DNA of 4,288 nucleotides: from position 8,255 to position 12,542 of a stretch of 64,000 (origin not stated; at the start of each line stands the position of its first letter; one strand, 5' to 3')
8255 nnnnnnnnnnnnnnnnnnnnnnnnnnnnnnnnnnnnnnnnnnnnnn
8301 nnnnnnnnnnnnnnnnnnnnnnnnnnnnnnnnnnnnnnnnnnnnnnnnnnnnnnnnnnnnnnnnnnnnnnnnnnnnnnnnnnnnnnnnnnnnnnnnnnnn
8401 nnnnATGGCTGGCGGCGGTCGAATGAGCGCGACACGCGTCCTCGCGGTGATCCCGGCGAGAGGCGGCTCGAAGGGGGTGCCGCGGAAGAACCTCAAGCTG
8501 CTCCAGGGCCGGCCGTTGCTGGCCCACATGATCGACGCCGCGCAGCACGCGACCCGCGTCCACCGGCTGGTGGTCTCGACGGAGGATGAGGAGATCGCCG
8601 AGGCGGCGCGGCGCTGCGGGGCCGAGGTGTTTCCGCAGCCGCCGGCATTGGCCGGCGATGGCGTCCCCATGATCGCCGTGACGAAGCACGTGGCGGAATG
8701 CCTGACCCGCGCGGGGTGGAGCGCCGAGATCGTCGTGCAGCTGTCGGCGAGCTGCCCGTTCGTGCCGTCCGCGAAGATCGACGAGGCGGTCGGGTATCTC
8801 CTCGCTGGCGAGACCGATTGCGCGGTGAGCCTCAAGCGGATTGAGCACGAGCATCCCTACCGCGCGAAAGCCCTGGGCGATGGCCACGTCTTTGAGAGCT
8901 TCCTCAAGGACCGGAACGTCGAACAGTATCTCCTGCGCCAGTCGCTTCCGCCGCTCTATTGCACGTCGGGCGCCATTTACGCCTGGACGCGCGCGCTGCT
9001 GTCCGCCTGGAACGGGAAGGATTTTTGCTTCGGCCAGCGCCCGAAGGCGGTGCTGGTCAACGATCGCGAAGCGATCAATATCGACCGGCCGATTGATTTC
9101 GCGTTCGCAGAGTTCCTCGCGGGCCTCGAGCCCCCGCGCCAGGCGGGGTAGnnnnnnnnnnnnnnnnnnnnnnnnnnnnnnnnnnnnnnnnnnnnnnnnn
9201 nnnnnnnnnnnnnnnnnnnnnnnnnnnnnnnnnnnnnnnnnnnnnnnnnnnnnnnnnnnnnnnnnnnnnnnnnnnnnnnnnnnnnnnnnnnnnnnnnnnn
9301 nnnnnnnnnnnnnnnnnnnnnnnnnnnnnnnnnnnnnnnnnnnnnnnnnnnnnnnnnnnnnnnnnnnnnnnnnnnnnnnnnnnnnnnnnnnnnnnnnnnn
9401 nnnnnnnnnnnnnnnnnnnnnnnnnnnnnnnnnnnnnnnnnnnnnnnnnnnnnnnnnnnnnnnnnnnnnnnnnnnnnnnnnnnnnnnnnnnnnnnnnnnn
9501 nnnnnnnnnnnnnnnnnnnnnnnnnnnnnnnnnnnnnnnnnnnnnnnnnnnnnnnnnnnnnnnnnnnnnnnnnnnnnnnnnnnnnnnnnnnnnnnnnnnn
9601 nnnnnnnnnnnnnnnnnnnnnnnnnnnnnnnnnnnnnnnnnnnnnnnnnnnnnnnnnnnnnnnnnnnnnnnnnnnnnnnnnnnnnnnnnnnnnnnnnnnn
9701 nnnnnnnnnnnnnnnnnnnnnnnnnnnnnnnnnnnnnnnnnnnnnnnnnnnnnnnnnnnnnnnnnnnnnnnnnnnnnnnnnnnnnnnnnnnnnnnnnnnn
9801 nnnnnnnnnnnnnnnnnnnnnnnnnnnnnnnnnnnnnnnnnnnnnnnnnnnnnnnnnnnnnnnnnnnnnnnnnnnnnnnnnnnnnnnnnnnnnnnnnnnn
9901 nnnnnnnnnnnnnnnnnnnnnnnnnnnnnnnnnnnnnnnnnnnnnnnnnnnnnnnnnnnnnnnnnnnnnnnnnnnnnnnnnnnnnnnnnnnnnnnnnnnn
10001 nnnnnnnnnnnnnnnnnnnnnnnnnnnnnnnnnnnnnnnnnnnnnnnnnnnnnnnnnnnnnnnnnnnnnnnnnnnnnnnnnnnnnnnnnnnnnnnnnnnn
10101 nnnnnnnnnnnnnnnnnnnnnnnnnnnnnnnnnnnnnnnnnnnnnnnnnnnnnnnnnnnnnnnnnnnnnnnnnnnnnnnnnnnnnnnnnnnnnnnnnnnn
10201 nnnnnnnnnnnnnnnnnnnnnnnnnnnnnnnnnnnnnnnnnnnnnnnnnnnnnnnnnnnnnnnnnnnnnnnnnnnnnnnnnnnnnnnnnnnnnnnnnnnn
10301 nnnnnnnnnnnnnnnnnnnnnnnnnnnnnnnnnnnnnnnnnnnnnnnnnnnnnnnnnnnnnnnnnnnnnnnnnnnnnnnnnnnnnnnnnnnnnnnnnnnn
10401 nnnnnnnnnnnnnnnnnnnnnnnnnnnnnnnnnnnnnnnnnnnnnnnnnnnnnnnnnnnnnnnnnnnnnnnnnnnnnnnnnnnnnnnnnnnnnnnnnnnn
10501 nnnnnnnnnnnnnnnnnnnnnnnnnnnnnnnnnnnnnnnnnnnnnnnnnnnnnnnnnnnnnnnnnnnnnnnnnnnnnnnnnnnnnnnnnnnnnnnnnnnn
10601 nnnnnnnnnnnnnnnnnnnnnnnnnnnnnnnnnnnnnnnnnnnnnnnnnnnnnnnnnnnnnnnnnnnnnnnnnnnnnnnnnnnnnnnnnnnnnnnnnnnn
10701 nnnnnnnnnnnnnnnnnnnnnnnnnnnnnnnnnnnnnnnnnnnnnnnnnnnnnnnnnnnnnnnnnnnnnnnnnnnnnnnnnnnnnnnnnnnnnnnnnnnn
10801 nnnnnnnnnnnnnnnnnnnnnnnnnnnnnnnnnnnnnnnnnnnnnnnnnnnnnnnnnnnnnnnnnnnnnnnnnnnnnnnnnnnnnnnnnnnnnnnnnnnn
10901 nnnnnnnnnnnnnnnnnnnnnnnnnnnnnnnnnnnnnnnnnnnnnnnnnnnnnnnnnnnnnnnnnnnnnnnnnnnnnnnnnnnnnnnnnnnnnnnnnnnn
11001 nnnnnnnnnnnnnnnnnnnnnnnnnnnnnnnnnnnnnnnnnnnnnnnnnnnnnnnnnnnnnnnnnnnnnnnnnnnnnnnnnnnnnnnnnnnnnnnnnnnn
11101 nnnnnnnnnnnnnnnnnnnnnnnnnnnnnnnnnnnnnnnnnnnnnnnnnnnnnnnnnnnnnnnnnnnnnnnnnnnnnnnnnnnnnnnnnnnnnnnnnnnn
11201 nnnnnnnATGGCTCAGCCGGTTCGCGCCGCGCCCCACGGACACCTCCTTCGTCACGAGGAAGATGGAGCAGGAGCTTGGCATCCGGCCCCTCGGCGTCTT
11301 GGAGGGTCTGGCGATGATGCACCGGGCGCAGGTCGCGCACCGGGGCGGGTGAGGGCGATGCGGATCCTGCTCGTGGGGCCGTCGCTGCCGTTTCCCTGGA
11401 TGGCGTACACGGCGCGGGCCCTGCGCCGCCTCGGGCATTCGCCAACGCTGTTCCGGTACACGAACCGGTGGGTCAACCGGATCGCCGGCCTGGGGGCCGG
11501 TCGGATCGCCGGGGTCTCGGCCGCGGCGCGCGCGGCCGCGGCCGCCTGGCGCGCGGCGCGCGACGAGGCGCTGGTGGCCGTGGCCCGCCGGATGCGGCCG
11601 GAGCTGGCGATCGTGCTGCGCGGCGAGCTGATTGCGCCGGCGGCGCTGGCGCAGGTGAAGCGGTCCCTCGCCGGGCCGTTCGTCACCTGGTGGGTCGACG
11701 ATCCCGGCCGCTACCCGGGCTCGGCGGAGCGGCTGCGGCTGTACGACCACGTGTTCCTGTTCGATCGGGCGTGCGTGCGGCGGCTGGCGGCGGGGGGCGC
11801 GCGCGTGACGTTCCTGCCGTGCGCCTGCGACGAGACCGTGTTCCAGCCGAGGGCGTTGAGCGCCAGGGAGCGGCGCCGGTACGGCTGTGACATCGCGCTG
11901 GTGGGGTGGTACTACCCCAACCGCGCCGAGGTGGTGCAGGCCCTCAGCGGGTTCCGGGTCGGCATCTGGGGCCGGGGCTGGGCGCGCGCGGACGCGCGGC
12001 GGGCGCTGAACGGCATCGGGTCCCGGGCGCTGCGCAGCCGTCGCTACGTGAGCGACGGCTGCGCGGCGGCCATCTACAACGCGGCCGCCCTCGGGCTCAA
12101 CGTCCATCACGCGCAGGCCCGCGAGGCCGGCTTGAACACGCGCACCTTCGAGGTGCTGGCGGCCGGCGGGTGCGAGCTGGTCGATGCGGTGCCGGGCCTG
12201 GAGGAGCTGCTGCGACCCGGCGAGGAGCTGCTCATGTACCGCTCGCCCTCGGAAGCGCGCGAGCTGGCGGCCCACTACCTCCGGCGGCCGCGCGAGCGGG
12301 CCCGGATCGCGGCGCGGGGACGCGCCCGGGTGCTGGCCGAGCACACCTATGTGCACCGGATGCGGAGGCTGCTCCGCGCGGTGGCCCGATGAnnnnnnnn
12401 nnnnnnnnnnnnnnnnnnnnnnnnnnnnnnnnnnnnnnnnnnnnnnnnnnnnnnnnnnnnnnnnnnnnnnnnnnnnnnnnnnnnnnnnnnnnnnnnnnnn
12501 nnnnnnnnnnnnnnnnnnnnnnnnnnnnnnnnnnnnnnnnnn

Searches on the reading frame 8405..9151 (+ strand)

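Call 53: search_protein_families(library=pfam, proteins=[window:8405-9151:+], max_evalue=0.00001)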
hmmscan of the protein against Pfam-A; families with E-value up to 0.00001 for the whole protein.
window:8405-9151:+ (248 aa): 2 families
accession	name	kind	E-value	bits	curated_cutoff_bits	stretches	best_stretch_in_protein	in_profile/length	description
PF02348.25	CTP_transf_3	-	1.1e-20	74.8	22.6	1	14-157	2-141/217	Cytidylyltransferase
PF12804.13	NTP_transf_3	-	7.7e-08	33.1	27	1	27-152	15-131/160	MobA-like NTP transferase domain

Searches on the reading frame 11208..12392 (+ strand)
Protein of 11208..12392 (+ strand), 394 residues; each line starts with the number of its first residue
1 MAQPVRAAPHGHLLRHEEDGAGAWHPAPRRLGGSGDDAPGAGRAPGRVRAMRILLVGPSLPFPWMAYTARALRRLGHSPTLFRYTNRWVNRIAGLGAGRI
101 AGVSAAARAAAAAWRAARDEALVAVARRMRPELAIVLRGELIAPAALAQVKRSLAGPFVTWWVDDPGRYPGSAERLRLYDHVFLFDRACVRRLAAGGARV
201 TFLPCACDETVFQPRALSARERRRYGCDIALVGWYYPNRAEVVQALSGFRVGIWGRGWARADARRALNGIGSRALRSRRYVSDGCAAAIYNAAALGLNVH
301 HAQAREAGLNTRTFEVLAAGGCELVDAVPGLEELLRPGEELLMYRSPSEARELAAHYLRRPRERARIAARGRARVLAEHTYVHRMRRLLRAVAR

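Call 53: search_protein_families(library=pfam, proteins=[window:11208-12392:+], max_evalue=0.00001)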
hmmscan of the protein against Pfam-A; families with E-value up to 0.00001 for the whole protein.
window:11208-12392:+ (394 aa): 1 family
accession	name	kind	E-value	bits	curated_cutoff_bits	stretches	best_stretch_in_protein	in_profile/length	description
PF13524.12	Glyco_trans_1_2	-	5e-35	121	25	1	241-389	4-143/144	Glycosyl transferase-like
